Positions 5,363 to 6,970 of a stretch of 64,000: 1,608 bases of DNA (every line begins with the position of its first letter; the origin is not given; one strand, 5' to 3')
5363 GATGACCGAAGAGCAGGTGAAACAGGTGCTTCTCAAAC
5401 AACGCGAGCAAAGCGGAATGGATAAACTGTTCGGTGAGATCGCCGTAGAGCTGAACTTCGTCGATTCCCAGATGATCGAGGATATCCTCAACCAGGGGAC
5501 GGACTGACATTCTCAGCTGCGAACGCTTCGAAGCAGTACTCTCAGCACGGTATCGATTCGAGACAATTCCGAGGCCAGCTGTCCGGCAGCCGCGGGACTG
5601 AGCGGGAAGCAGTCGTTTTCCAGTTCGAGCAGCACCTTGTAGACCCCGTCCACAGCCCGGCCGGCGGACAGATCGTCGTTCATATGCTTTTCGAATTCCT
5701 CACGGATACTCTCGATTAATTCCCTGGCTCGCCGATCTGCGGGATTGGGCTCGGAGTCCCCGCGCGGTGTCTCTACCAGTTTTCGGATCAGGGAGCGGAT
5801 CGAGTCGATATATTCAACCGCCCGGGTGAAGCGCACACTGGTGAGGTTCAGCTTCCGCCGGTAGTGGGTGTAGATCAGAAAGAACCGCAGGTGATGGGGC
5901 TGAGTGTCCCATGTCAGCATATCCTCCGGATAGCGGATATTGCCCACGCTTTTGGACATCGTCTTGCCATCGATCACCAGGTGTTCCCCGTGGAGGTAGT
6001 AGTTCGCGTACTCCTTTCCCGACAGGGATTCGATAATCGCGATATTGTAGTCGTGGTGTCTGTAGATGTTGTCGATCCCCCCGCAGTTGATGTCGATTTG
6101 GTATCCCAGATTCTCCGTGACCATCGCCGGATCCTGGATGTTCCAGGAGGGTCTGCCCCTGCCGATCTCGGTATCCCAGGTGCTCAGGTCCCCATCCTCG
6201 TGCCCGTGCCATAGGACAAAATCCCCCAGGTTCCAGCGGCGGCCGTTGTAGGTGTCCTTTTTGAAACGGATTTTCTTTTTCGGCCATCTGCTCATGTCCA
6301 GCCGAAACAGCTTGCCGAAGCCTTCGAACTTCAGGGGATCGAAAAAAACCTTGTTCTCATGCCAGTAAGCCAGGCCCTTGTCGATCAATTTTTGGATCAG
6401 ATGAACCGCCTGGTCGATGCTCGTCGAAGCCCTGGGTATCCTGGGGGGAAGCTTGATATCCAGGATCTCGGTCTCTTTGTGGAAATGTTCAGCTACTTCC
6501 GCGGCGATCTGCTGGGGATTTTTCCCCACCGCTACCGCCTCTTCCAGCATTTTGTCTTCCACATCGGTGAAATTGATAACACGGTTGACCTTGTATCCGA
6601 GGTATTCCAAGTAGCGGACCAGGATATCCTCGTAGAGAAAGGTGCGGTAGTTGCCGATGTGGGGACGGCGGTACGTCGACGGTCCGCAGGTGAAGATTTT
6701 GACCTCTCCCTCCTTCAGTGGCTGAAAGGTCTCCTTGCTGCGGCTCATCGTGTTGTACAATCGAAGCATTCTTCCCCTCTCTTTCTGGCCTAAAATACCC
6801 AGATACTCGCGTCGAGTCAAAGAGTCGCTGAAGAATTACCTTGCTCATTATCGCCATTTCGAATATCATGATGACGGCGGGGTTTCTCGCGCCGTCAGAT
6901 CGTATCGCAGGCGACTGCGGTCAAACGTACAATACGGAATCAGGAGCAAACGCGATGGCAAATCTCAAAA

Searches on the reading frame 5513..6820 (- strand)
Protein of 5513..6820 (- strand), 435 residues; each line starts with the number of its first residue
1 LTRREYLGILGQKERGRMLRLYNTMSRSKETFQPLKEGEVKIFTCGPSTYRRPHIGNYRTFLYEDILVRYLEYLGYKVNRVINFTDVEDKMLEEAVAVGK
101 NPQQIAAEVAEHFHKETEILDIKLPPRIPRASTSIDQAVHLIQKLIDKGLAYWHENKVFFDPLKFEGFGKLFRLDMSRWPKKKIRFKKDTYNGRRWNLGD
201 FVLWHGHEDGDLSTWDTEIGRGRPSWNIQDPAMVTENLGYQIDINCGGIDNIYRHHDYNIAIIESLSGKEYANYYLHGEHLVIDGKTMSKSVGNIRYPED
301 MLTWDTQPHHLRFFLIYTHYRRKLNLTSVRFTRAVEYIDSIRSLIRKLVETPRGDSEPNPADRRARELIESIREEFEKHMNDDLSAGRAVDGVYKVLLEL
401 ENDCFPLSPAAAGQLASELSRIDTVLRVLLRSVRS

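Call 34: search_protein_families(library=pfam, proteins=[window:5513-6820:-], max_evalue=0.0001)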
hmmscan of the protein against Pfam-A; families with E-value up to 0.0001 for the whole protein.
window:5513-6820:- (435 aa): 4 families
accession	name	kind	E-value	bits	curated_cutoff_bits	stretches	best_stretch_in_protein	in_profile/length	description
PF01406.26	tRNA-synt_1e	-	5.1e-76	256.4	27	1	32-333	2-298/301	tRNA synthetases class I (C) catalytic domain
PF09334.17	tRNA-synt_1g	-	2.8e-11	43.2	20.1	1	51-162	12-124/391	tRNA synthetases class I (M)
PF00133.28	tRNA-synt_1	-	3.1e-07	30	22.7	1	240-326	327-413/414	tRNA synthetases class I (I, L, M and V)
PF01921.24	tRNA-synt_1f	-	1.8e-05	24.3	27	0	279-341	273-335/360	tRNA synthetases class I (K)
